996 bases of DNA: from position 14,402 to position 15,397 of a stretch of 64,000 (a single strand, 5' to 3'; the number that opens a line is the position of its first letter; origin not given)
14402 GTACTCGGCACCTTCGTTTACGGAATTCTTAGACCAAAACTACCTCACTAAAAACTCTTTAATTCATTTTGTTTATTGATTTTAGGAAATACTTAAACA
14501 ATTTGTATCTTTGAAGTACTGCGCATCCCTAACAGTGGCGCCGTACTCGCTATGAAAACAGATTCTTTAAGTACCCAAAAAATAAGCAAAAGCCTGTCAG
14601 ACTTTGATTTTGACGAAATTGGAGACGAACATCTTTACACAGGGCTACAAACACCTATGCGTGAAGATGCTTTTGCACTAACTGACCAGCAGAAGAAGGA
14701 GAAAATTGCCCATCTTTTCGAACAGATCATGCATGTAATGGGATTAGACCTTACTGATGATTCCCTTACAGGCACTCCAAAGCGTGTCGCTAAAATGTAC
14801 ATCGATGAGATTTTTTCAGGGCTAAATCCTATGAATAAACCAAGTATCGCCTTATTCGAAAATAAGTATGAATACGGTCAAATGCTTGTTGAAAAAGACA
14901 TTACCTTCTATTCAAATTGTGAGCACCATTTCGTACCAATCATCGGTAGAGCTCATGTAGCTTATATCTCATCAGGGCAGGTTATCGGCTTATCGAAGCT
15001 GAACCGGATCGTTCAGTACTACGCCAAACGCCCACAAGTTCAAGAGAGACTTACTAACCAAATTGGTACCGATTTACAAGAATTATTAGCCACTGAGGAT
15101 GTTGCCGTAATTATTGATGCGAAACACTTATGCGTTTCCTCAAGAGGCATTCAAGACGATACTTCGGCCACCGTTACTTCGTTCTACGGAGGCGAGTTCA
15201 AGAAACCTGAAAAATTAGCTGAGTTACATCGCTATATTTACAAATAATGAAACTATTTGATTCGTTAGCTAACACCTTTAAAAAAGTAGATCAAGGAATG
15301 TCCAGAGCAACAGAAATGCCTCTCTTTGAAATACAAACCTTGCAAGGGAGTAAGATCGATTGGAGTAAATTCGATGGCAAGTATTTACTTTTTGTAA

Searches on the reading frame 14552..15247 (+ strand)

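Call 4: search_protein_families(library=pfam, proteins=[window:14552-15247:+])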
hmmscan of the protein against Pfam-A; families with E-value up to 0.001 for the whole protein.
window:14552-15247:+ (231 aa): 1 family
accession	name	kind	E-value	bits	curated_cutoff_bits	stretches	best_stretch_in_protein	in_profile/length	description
PF01227.27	GTP_cyclohydroI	-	1.1e-59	201.3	27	1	54-222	3-170/179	GTP cyclohydrolase I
